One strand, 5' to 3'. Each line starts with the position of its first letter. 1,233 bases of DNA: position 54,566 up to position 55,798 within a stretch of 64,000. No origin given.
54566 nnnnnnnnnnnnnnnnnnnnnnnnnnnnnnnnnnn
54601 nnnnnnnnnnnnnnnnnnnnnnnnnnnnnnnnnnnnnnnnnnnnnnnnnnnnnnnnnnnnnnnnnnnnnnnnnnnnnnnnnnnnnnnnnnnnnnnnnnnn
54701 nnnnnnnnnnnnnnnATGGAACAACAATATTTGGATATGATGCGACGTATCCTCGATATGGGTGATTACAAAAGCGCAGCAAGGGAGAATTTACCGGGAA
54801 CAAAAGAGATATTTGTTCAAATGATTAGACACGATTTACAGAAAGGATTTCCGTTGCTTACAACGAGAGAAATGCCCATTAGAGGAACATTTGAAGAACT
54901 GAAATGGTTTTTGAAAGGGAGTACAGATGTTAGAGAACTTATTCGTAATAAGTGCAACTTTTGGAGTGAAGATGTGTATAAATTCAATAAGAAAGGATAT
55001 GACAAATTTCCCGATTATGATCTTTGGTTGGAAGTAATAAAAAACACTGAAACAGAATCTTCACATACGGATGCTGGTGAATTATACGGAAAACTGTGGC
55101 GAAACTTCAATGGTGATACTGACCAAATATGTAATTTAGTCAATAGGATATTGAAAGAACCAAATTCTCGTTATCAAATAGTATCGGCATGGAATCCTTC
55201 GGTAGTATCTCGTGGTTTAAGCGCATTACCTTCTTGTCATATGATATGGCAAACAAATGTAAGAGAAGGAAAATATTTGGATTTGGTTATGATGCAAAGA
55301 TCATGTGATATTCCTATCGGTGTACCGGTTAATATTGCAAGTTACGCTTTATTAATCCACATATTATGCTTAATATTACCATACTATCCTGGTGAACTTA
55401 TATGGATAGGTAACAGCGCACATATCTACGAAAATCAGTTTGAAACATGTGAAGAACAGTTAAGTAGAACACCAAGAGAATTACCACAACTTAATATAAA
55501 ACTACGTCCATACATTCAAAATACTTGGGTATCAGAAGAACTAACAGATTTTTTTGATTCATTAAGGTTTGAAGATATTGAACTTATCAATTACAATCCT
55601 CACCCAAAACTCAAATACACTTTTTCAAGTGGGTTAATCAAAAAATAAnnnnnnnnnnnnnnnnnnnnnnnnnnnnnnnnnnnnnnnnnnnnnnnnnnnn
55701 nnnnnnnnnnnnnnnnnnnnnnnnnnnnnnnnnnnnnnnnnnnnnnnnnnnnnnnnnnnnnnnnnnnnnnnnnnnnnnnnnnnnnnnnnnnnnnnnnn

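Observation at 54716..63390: Both a ThyA thymidylate synthase and a divergent ThyX-like protein, alongside DHFR, pyrD and pyrE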

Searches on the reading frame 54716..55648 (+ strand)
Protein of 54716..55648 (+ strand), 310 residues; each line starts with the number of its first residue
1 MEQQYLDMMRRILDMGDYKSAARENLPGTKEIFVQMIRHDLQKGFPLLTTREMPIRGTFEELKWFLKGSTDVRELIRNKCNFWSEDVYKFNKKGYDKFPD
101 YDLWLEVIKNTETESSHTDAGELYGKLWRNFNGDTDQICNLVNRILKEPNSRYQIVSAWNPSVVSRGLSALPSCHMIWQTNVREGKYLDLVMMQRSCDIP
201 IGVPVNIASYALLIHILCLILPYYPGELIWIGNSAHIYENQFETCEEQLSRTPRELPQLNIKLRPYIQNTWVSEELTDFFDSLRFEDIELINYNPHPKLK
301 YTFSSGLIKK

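Call 3: search_protein_families(library=pfam, proteins=[window:54716-55648:+], max_evalue=1)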
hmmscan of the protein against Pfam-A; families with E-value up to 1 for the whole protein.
window:54716-55648:+ (310 aa): 2 families
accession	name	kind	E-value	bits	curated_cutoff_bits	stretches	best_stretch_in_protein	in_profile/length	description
PF00303.24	Thymidylat_synt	-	6.4e-75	252.2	24.3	1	3-303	1-264/266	Thymidylate synthase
PF05843.20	Suf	-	0.038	13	24.7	1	96-150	12-66/532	Suppressor of forked protein (Suf)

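Call 4: search_protein_families(library=phrogs, proteins=[window:54716-55648:+], max_evalue=0.1)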
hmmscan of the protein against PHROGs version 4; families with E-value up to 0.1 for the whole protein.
window:54716-55648:+ (310 aa): 4 families
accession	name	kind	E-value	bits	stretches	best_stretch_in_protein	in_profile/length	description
phrog_160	-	DNA, RNA and nucleotide metabolism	3.5e-86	290.1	1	2-306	33-309/335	thymidylate synthase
phrog_5682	-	DNA, RNA and nucleotide metabolism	2.1e-47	162.1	1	107-302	26-206/209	thymidylate synthase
phrog_5131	-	DNA, RNA and nucleotide metabolism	1.6e-13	51.7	1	124-268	103-247/357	thymidylate synthase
phrog_3676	-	DNA, RNA and nucleotide metabolism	0.00017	21.9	1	135-247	113-236/351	thymidylate synthase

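Call 20: search_solved_structures(query=window:54716-55648:+, max_evalue=1e-10, show_alignments=2)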
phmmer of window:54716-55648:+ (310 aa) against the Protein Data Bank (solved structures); distinct sequences matched with E-value up to 1e-10: 120 (the best 60 are shown).
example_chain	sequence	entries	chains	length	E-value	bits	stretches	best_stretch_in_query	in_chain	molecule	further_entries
1tis_A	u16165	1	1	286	9.6e-56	192.6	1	3-300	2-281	THYMIDYLATE SYNTHASE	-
2oip_A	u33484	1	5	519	9.8e-54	186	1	2-301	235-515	Chain A, crystal structure of Dhfr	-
3dl6_A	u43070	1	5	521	3e-53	184.4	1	2-301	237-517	Dihydrofolate reductase, DHFR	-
1qzf_A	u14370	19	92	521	6.1e-53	183.4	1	2-301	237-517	bifunctional dihydrofolate reductase-thymidylate synthase | Bifunctional thymidylate synthase-dihydrofolate reductase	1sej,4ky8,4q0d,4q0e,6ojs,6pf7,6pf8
3hj3_A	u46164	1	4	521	6.1e-53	183.4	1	2-301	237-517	Chain A, crystal structure of Dhfr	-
3dl5_A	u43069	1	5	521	2.1e-52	181.7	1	2-301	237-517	Dihydrofolate reductase, DHFR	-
7ta9_A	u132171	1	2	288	1.3e-51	179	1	4-301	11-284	Thymidylate synthase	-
1tsv_A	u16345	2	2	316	2.1e-51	178.3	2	114-301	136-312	THYMIDYLATE SYNTHASE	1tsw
1lca_A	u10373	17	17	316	2.2e-51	178.3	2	114-301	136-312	THYMIDYLATE SYNTHASE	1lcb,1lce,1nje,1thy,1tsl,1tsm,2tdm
1tsy_A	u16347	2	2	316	2.2e-51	178.3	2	114-301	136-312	THYMIDYLATE SYNTHASE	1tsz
1bo7_A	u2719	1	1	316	2.2e-51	178.3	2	114-301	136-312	THYMIDYLATE SYNTHASE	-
1tsx_A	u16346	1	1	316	2.2e-51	178.3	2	114-301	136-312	THYMIDYLATE SYNTHASE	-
1tda_A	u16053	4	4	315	2.3e-51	178.2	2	114-301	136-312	THYMIDYLATE SYNTHASE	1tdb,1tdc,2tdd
1bp0_A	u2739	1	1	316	3.8e-51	177.5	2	114-301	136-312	PROTEIN (THYMIDYLATE SYNTHASE)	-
1bp6_A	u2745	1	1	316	3.8e-51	177.5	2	114-301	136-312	PROTEIN (THYMIDYLATE SYNTHASE)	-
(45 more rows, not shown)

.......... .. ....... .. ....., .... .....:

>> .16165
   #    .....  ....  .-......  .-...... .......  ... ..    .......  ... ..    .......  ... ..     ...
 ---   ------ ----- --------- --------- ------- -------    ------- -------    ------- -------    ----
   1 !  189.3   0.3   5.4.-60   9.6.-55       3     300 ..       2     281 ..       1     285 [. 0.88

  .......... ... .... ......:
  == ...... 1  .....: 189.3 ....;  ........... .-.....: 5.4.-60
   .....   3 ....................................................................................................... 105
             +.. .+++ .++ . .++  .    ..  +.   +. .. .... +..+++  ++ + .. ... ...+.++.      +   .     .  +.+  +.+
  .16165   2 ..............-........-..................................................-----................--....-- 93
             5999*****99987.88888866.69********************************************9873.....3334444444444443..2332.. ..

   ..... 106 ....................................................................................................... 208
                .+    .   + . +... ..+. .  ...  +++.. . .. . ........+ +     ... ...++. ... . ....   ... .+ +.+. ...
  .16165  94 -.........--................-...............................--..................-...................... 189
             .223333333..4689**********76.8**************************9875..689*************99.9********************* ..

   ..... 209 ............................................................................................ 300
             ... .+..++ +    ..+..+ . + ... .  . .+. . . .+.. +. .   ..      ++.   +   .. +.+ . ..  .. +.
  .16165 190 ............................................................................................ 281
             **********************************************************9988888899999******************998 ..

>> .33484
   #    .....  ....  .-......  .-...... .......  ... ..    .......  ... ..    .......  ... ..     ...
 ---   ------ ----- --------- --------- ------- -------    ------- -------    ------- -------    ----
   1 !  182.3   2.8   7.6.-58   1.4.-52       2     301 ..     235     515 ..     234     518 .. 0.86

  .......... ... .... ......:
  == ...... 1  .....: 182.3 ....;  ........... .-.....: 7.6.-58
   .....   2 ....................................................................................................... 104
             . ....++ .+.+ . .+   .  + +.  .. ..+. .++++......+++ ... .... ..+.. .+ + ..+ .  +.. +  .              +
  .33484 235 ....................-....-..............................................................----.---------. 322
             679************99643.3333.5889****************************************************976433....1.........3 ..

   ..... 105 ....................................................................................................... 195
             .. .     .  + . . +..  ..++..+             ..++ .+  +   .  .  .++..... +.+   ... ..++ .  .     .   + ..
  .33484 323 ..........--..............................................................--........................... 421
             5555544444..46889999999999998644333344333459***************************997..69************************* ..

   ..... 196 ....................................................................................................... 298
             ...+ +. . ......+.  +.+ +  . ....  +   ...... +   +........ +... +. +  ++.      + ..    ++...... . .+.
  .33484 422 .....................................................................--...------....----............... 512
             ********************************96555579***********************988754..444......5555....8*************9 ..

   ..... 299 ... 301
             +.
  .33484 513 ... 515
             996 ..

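Call 39: search_dna_similar(query=window:54716-55648:+, collection=phages, mode=protein, max_rows=25, max_evalue=1e-20)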
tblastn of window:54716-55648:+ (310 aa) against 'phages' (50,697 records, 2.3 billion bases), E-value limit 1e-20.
Records with a match: 2458; places in all: 2461; records where one place covers at least 80% of the query: 2154.
Best place of each record, by identity: <60% 2458.
By first word of the organism name: Escherichia 781; Klebsiella 285; Bacillus 216; Salmonella 176; Shigella 105; Acinetobacter 94; Vibrio 78; Aeromonas 62; Enterobacteria 57; Enterobacter 57; and 64 more.
By host as written in the record: Escherichia coli 310; - 294; Klebsiella pneumoniae 93; Escherichia coli O157:H7 41; Arthrobacter sp. ATCC 21022 29; Acinetobacter baumannii 28; Bacillus cereus 27; Escherichia coli K-12 MG1655 27; and 640 more.
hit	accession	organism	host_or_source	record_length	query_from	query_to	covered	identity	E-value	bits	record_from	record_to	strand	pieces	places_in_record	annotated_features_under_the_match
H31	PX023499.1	Bacillus phage PHZU0001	Bacillus sp.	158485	1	307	99%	39.9%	3e-58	207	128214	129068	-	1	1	record has no annotation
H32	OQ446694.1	Escherichia phage Killian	Escherichia coli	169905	3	308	99%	39.9%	5e-54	194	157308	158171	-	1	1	thymidylate synthase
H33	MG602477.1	Bacillus phage BCP01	Bacillus cereus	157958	1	307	99%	39.6%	2e-58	207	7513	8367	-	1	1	DNA replication/modification protein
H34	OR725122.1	Bacillus phage BC-VP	Bacillus cereus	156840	1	307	99%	39.6%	8e-58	206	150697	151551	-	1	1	thymidylate synthase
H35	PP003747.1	Bacillus phage Z3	Bacillus cereus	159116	1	307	99%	39.6%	2e-57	205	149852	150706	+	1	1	DNA replication/modification protein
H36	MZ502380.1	Escherichia phage vB_EcoM_Nami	Escherichia coli R10256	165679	1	308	99%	39.4%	1e-52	191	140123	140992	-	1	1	thymidylate synthase | hypothetical protein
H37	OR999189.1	Enterobacteria phage P922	Escherichia coli 25922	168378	1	308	99%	39.4%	7e-52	188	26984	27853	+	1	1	thymidylate synthase | hypothetical protein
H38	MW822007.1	Escherichia phage BF15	Escherichia coli B39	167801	3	308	99%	39.6%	2e-53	193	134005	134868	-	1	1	thymidylate synthase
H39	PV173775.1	Escherichia phage GEP001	Escherichia coli ATCC 35150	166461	3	308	99%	39.6%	8e-53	191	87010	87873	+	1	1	thymidylate synthase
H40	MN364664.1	Xanthomonas phage Xoo-sp15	Xanthomonas oryzae pv. oryzae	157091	1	307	99%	39.3%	1e-57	205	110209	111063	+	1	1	putative thymidylate synthase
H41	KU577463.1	Bacillus phage Deep Blue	Bacillus cereus BtB2-4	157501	1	307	99%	39.2%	2e-56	201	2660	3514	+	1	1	thymidylate synthase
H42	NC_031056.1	Bacillus phage Deep Blue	Bacillus cereus BtB2-4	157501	1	307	99%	39.2%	2e-56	201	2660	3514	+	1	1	thymidylate synthase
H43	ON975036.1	Bacillus phage Thurquoise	Bacillus thuringiensis strain ATCC10792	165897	1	307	99%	39.2%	2e-56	201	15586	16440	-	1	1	thymidylate synthase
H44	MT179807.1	Escherichia phage vB_EcoM_IME537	Escherichia coli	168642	1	308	99%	39.0%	1e-52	191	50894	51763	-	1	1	dTMP thymidylate synthase | hypothetical protein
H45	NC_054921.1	Escherichia phage vB_EcoM_IME537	Escherichia coli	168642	1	308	99%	39.0%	1e-52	191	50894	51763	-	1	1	thymidylate synthase | hypothetical protein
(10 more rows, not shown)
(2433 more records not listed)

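Call 43: search_protein_families(library=ncbifam, proteins=[window:54716-55648:+], max_evalue=0.01)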
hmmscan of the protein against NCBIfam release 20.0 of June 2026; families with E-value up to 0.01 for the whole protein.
window:54716-55648:+ (310 aa): 8 families
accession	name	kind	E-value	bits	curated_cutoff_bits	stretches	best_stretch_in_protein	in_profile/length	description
NF002497.0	PRK01827.1-3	equivalog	5e-68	229.3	327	1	3-301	2-260/264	thymidylate synthase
TIGR03284.1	thym_sym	equivalog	1.6e-67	227.8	108.35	1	3-300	1-291/296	thymidylate synthase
NF002496.0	PRK01827.1-2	equivalog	5.5e-66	222.8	325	2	107-300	131-313/318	thymidylate synthase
NF002499.0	PRK01827.1-5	equivalog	2.6e-58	197.3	405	2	116-301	86-260/264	thymidylate synthase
NF002495.0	PRK01827.1-1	equivalog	6.6e-37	127.6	327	1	2-302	5-276/279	thymidylate synthase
NF010393.0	PRK13821.1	equivalog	9.6e-36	123.4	576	2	135-299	155-317/323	thymidylate synthase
NF002498.0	PRK01827.1-4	equivalog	8.9e-25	87.6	427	1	3-304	2-282/283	thymidylate synthase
TIGR03283.1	thy_syn_methano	equivalog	2.3e-10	40.3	174.55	1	123-244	82-200/201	thymidylate synthase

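Call 72: find_related_loci(query=window:54716-55648:+, collection=viral_contigs, flank=10000)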
Query window:54716-55648:+ (310 aa) in viral_contigs; peptide patterns used: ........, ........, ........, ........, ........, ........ (x = any residue, [..] = any of these).
10 stretches matched a pattern; 9 encode a relative of the query (tblastn E <= 1e-3); 9 distinct loci.
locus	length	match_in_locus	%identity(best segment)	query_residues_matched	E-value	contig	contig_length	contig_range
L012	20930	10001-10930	72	1-310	5e-147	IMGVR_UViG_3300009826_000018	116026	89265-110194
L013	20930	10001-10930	72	1-310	5e-147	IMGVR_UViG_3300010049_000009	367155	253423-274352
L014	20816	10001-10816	31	5-305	1e-36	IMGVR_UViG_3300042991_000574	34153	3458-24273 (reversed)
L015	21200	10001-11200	31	3-304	5e-25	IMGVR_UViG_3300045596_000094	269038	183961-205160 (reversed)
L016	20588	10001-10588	27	46-256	6e-19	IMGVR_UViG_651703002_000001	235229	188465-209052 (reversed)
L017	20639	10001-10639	24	2-251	1e-16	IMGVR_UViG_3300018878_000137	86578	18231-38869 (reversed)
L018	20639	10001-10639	24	2-251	1e-16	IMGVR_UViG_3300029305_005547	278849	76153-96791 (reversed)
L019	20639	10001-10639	24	2-251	4e-16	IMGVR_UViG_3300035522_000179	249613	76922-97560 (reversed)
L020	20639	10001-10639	24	2-251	1e-16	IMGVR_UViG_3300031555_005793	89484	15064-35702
